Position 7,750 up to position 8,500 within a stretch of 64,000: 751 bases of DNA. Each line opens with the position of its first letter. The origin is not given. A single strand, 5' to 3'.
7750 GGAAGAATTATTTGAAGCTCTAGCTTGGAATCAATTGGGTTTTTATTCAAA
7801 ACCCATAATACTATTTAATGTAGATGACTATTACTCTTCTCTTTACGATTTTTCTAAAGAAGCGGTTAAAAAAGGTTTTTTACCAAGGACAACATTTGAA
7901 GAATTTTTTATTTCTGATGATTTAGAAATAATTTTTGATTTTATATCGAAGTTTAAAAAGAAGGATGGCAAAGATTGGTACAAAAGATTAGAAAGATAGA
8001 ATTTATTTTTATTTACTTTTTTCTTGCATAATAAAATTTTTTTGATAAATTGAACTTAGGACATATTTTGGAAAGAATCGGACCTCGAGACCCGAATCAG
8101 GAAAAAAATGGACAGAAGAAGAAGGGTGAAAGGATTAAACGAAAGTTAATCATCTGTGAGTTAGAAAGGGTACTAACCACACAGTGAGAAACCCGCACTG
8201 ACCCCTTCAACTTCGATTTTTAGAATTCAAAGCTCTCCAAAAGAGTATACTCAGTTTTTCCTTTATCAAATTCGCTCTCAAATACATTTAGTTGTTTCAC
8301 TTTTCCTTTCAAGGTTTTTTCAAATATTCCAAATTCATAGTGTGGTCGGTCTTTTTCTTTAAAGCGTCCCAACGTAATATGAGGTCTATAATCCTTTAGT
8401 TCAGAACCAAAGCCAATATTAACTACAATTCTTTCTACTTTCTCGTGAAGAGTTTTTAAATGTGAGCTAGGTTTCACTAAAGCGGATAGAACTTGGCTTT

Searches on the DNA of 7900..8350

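Call 57: search_rna_families(source=window, start=7900, end=8350, threshold=evalue, max_evalue=1, show_alignments=2)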
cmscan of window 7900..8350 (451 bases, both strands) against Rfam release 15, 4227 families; matches with E-value up to 1: 3.
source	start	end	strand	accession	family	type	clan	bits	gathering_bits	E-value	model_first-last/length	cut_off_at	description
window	8064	8215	+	RF02995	IMES-5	Gene; sRNA;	-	135.2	96.1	8.9e-29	1-150/150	no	IMES-5 RNA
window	8067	8226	+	RF02034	IMES-1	Gene;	-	30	81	0.00013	1-191/191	no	IMES-1 RNA motif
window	8071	8107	-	RF04336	Plastid-petD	Intron;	-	17.3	65.5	0.59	1-47/47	no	Plastid-petD group II-D5 intron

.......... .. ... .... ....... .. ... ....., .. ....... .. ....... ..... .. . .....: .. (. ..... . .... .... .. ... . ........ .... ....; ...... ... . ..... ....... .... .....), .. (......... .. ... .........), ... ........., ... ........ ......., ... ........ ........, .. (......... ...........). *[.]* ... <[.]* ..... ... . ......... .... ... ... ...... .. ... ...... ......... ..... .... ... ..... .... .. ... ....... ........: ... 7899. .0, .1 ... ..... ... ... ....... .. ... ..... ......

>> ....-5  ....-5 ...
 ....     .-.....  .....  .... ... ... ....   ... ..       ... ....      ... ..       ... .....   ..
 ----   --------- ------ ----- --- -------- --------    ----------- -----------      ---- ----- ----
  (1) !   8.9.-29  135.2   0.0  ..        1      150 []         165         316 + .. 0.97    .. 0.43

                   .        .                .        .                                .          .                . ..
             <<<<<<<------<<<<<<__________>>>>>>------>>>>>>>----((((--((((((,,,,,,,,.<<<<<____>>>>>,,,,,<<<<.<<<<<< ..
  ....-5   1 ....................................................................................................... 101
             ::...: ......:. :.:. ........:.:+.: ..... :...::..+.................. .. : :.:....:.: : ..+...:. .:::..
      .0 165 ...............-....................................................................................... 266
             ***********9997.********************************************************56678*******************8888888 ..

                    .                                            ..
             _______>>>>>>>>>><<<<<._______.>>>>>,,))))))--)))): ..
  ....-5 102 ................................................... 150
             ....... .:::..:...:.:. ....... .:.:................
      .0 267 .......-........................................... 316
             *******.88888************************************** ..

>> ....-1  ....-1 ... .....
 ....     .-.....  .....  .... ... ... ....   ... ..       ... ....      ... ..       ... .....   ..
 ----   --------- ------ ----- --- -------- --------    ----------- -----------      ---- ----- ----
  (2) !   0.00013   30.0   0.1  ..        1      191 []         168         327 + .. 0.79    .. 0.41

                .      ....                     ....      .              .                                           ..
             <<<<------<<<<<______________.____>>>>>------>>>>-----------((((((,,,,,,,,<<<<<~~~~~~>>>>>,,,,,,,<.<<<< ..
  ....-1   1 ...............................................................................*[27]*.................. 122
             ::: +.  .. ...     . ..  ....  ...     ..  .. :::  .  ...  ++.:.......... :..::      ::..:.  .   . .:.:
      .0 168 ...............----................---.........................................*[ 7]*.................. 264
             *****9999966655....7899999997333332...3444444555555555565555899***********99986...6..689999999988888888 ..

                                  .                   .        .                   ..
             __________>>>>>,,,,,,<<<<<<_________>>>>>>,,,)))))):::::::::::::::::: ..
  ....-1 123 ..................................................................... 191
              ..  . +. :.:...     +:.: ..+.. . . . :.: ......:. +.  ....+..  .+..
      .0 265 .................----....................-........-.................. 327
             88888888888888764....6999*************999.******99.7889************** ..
